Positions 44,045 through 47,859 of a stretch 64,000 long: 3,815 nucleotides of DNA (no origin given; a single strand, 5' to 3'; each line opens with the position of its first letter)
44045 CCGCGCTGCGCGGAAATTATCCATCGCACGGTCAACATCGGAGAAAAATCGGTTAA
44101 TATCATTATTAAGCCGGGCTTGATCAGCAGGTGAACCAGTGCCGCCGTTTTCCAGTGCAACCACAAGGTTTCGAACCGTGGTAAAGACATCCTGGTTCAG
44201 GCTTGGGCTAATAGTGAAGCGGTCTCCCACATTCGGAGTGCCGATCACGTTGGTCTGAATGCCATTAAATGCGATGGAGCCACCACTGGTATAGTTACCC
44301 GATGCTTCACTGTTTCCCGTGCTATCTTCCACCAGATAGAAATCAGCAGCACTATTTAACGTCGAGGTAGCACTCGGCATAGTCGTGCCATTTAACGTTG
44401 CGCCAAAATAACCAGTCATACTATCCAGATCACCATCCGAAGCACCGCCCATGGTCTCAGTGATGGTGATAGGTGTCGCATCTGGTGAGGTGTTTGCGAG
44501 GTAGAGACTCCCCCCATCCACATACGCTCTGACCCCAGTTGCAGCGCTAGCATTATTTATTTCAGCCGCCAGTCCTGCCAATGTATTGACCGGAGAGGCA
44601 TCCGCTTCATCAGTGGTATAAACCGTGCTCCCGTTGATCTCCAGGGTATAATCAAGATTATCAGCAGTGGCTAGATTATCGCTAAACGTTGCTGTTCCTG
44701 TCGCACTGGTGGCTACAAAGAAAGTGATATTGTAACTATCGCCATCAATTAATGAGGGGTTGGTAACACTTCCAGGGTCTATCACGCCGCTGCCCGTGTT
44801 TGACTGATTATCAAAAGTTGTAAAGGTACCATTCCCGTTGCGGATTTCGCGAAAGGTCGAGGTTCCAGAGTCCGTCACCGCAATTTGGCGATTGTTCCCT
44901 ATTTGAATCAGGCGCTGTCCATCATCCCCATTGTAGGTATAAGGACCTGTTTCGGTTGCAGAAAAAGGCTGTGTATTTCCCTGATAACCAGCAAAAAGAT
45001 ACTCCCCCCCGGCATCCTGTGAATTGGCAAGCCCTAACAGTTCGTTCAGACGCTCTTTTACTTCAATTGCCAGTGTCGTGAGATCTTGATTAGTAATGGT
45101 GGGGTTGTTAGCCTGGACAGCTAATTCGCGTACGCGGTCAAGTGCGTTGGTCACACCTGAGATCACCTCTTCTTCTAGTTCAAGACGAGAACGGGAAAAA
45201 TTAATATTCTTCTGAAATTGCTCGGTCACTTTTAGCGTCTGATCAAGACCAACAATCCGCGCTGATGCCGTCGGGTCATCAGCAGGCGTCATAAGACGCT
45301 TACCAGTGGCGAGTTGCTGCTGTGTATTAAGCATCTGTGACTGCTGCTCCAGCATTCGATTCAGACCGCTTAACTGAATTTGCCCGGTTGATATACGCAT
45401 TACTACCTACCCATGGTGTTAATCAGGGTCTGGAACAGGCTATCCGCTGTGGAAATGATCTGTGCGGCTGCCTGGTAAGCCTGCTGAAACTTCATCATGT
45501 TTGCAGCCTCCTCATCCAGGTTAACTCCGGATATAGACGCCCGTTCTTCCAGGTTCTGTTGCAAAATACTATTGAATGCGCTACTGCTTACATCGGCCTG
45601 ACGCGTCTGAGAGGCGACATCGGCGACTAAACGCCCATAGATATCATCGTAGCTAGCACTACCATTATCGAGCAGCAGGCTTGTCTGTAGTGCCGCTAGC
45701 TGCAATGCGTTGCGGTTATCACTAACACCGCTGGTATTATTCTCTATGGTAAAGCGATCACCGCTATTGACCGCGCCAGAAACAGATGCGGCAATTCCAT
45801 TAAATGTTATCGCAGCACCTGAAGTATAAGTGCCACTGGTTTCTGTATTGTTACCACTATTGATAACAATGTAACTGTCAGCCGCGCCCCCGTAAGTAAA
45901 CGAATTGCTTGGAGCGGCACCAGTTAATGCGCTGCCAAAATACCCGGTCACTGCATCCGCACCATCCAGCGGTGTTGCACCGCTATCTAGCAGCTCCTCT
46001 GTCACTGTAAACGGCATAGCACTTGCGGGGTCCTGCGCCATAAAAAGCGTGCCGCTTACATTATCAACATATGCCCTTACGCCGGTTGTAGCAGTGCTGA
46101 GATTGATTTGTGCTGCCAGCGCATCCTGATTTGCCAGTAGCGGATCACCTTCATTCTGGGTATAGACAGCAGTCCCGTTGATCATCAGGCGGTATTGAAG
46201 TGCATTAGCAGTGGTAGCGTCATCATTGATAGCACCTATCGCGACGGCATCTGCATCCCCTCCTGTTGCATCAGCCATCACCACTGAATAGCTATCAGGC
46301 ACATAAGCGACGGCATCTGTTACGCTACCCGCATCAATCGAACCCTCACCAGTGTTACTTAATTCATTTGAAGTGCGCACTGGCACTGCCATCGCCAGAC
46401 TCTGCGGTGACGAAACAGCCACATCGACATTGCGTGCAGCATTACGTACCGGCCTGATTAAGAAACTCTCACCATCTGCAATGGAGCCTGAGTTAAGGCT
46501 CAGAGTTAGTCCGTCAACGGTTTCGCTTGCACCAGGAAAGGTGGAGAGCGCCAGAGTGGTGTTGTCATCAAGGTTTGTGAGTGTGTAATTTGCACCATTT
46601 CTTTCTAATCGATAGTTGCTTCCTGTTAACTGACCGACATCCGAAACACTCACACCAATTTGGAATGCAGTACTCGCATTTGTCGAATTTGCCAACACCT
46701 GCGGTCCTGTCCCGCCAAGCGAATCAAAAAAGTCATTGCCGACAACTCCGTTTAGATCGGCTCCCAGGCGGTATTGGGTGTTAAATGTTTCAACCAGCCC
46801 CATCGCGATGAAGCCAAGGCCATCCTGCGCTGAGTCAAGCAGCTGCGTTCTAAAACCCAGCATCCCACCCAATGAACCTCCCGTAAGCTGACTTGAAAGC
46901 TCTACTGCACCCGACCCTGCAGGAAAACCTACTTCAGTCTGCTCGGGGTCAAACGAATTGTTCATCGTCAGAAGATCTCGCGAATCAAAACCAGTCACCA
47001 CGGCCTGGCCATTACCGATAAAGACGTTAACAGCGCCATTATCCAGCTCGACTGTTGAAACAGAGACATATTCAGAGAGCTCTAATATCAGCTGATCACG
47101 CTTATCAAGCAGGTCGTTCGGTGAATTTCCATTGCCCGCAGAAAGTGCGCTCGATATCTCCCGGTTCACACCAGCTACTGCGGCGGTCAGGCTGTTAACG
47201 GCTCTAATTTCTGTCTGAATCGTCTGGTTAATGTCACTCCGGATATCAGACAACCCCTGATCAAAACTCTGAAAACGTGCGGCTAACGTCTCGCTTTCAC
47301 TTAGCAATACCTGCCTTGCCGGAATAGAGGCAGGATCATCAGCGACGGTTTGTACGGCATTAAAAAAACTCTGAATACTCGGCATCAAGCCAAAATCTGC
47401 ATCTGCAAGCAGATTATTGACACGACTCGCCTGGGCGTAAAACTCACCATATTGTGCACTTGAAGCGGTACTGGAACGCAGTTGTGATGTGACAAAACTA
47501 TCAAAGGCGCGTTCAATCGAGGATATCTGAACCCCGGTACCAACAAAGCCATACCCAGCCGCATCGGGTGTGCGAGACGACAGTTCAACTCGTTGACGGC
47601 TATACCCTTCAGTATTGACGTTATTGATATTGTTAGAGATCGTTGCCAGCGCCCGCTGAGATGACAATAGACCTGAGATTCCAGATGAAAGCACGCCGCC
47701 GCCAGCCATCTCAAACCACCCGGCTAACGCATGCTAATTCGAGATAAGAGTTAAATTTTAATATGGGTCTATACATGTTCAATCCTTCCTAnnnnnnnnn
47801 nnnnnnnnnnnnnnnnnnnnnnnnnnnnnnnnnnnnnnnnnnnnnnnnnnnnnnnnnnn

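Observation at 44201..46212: Homologous ~150-200 aa variable module inserted into both hook-associated proteins FlgK and FlgL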

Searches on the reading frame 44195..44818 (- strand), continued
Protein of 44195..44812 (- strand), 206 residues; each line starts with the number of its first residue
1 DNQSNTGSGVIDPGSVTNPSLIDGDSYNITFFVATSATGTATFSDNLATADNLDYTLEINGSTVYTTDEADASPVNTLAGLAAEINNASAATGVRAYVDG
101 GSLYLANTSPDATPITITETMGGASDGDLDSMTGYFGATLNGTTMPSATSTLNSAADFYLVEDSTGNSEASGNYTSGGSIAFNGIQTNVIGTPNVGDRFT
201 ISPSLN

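Call 74: find_encoding_contigs(protein=P0009, flank=3000, max_places=1)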
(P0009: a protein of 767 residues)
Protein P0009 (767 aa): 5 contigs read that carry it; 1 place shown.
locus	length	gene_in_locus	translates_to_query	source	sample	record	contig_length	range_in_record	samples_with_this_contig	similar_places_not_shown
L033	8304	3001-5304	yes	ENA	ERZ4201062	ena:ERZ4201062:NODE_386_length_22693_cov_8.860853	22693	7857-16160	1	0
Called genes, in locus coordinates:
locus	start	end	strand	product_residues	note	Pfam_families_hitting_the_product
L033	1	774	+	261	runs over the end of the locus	PF00460:Flg_bb_rod, PF22692:LlgE_F_G_D1, PF06429:Flg_bbr_C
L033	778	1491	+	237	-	PF02107:FlgH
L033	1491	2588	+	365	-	PF02119:FlgI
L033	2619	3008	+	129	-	PF10135:Rod-binding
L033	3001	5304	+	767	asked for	PF00460:Flg_bb_rod, PF22638:FlgK_D1, PF21158:flgK_1st_1, PF06429:Flg_bbr_C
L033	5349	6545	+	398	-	PF00669:Flagellin_N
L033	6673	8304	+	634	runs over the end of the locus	PF13727:CoA_binding_3, PF01073:3Beta_HSD (weak), PF01370:Epimerase, PF02719:Polysacc_synt_2, PF04321:RmlD_sub_bind, PF08659:KR (weak), PF16363:GDP_Man_Dehyd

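Call 75: find_encoding_contigs(protein=P0010, flank=3000, max_places=1)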
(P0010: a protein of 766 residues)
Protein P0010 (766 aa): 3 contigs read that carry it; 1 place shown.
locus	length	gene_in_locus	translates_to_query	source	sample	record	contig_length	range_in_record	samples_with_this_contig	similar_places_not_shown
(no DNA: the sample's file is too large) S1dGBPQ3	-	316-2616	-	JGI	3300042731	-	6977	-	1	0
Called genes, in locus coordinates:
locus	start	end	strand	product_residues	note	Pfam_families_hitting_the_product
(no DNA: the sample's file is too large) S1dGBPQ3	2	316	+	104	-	?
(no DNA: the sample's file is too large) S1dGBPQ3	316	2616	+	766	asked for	PF22638:FlgK_D1, PF21158:flgK_1st_1, PF06429:Flg_bbr_C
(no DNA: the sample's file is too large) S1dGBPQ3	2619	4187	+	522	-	PF00669:Flagellin_N, PF00700:Flagellin_C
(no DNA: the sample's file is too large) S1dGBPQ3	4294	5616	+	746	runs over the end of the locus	PF12895:ANAPC3, PF14559:TPR_19, PF13424:TPR_12, PF00515:TPR_1, PF07719:TPR_2, PF13181:TPR_8, PF13432:TPR_16, PF13424:TPR_12, +35 more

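Call 76: find_encoding_contigs(protein=P0013, flank=3000, max_places=1)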
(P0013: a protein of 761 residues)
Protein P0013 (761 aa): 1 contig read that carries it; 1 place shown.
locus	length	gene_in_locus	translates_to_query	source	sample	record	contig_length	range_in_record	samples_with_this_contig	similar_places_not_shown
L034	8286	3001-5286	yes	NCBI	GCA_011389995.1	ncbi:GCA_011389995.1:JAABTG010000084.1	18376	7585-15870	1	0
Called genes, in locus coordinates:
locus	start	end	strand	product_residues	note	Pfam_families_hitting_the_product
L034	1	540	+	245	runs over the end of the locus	PF02107:FlgH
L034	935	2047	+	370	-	PF02119:FlgI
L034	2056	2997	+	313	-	PF10135:Rod-binding, PF01832:Glucosaminidase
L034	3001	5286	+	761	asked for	PF00460:Flg_bb_rod (weak), PF22638:FlgK_D1, PF21158:flgK_1st_1, PF06429:Flg_bbr_C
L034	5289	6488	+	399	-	PF00669:Flagellin_N, PF21158:flgK_1st_1 (faint), PF00700:Flagellin_C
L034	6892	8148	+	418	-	PF00374:NiFeSe_Hases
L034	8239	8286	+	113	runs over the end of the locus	PF01155:HypA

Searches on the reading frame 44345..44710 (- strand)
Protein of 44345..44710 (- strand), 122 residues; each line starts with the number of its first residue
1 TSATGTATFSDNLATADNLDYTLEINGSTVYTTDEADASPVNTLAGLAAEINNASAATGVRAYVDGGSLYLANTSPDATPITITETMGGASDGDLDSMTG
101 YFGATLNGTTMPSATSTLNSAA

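Call 43: search_solved_structures(query=A4, max_evalue=10, show_alignments=2)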
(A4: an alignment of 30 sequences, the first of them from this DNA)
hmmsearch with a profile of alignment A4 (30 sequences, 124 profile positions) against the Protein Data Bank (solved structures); distinct sequences matched with E-value up to 10: 8.
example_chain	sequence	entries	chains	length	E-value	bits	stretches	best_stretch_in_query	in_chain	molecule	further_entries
6b5b_F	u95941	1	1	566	1.8e-09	40.9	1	22-113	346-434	Flagellin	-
9ygu_Y1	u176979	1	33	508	8.7e-05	25.8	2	25-74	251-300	Flagellin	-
2zbi_A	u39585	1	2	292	0.0021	21.3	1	24-77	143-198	Flagellin homolog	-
3k8v_A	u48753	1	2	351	0.0029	20.9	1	24-77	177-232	Flagellin homolog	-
3k8w_A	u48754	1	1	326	0.003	20.8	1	24-77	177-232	Flagellin homolog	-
8wcj_A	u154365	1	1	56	0.19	15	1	21-71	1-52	Immunoglobulin G-binding protein G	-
3fwb_C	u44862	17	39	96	0.45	13.8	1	22-89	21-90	Protein SUS1 | Transcription and mRNA export factor SUS1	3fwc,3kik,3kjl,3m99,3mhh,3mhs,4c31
8oyv_A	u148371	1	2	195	1.3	12.3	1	59-86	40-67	De novo designed soluble Claudin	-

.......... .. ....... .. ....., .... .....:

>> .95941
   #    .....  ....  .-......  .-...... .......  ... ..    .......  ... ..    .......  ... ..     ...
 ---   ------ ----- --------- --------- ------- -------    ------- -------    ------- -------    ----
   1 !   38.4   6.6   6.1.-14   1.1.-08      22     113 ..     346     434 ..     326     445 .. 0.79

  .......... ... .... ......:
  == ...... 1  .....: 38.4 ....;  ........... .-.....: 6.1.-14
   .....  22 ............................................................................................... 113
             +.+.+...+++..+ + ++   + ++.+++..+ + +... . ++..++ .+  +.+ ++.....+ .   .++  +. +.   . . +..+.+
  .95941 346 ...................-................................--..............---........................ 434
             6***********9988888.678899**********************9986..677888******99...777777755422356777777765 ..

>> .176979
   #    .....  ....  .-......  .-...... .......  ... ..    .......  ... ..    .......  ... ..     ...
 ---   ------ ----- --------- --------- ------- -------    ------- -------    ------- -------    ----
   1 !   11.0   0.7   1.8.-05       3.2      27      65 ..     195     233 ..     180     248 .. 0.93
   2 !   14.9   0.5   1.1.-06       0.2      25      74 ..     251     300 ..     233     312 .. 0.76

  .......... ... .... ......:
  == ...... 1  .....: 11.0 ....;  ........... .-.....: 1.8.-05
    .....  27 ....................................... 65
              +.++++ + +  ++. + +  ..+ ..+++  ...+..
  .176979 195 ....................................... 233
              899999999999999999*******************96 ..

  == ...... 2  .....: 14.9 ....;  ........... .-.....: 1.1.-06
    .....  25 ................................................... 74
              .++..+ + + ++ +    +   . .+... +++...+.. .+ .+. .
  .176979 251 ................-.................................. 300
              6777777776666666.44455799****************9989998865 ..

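Call 49: predict_structure(alignment_id=A4)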
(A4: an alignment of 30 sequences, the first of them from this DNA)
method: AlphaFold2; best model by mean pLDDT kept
length: 122 residues; sequences in the alignment: 30
mean_pLDDT: 92.3   pTM: 0.86
mean pLDDT of the five models: 92.3, 91.7, 91.7, 91.2, 89.2
residues with pLDDT >= 90: 97; 70-90: 22; 50-70: 3; < 50: 0
segments of 3 or more residues with pLDDT < 50: none
pLDDT, mean of each block of 10 residues (from residue 1): 85 89 98 95 97 98 95 94 94 89 90 92 58
secondary structure, 60 per line:
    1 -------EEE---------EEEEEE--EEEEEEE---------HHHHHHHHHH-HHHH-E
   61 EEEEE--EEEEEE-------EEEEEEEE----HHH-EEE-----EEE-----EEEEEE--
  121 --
elements in order: E8-10 E20-25 E28-34 H44-53 H55-58 E60-65 E68-73 E81-88 E97-99 E105-107 E113-118

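Call 79: find_homologous_proteins(query=A4, max_evalue=0.001)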
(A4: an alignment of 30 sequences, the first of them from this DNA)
Query A4 (30 sequences): 8000 candidates shared short words with the query, none scored E <= 0.001.

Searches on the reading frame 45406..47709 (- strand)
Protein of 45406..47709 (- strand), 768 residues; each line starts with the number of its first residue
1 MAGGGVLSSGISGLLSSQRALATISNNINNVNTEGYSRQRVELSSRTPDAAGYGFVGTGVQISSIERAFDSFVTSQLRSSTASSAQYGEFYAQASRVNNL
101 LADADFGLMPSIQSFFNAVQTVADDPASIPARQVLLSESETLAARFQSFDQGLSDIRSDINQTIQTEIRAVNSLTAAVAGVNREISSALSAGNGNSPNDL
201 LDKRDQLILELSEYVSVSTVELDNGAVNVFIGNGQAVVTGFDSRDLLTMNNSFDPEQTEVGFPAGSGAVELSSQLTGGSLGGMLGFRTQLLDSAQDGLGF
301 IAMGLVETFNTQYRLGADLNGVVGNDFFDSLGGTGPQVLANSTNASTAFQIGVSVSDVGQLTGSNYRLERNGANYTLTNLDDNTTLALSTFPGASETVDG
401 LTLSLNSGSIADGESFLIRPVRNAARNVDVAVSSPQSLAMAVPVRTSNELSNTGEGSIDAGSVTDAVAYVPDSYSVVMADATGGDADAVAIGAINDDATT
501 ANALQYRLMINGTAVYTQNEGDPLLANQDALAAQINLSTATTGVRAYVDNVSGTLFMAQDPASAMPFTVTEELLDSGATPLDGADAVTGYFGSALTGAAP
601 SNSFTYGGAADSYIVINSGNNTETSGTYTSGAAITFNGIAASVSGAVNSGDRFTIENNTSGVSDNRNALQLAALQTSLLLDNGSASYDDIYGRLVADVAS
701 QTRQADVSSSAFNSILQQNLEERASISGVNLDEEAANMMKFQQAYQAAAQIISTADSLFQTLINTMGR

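Call 4: search_protein_families(library=pfam, proteins=[window:45406-47709:-], max_evalue=1)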
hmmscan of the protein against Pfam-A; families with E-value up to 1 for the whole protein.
window:45406-47709:- (768 aa): 6 families
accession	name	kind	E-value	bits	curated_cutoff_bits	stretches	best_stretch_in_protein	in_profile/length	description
PF22638.1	FlgK_D1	-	1e-73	248.2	28.6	1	95-328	2-233/233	Flagellar hook-associated protein FlgK helical domain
PF06429.18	Flg_bbr_C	-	2.3e-13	49.9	23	1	725-764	6-45/46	Flagellar basal body rod FlgEFG protein C-terminal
PF21158.3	flgK_1st_1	-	3.2e-13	49.9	24.2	2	339-420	1-81/81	Flagellar hook-associated protein 1, D2-like domain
PF00460.25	Flg_bb_rod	-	4.5e-08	33.3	20.7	1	9-36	3-30/31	Flagella basal body rod protein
PF07196.18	Flagellin_IN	-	0.00055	20.5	22.7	1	529-555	24-49/55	Flagellin hook IN motif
PF00700.27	Flagellin_C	-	0.12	13.1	23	1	717-764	36-84/86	Bacterial flagellin C-terminal helical region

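Call 9: search_solved_structures(query=window:45406-47709:-, max_evalue=0.01, show_alignments=1)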
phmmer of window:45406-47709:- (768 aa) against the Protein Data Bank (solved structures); distinct sequences matched with E-value up to 0.01: 10.
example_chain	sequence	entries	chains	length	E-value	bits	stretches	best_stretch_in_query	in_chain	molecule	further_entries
9go6_A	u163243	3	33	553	1e-93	318.7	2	7-443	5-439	Flagellar hook-associated protein 1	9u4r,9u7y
4ut1_A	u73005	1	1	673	1.2e-75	259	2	33-478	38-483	FLAGELLAR HOOK-ASSOCIATED PROTEIN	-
2d4y_A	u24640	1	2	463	1.9e-70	241.8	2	69-443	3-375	Flagellar hook-associated protein 1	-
9gsx_L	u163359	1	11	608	3.7e-24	88.9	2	5-292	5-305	Flagellar hook-associated protein 1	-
5xbj_A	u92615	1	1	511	8.8e-05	24.8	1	105-292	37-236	Flagellar hook-associated protein FlgK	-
7c7z_A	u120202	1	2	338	0.0002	23.6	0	450-495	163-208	Flagellar hook-associated protein 3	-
5yti_A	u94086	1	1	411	0.00043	22.6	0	450-496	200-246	Flagellar hook associated protein type 3 FlgL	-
8z5u_A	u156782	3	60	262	0.0025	20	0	724-760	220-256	Flagellar basal-body rod protein FlgG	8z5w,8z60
5wrh_A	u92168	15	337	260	0.0047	19.1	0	725-762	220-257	Flagellar basal-body rod protein FlgG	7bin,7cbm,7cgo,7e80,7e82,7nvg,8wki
6jzr_A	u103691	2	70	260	0.0049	19.1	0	725-762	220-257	Flagellar basal-body rod protein FlgG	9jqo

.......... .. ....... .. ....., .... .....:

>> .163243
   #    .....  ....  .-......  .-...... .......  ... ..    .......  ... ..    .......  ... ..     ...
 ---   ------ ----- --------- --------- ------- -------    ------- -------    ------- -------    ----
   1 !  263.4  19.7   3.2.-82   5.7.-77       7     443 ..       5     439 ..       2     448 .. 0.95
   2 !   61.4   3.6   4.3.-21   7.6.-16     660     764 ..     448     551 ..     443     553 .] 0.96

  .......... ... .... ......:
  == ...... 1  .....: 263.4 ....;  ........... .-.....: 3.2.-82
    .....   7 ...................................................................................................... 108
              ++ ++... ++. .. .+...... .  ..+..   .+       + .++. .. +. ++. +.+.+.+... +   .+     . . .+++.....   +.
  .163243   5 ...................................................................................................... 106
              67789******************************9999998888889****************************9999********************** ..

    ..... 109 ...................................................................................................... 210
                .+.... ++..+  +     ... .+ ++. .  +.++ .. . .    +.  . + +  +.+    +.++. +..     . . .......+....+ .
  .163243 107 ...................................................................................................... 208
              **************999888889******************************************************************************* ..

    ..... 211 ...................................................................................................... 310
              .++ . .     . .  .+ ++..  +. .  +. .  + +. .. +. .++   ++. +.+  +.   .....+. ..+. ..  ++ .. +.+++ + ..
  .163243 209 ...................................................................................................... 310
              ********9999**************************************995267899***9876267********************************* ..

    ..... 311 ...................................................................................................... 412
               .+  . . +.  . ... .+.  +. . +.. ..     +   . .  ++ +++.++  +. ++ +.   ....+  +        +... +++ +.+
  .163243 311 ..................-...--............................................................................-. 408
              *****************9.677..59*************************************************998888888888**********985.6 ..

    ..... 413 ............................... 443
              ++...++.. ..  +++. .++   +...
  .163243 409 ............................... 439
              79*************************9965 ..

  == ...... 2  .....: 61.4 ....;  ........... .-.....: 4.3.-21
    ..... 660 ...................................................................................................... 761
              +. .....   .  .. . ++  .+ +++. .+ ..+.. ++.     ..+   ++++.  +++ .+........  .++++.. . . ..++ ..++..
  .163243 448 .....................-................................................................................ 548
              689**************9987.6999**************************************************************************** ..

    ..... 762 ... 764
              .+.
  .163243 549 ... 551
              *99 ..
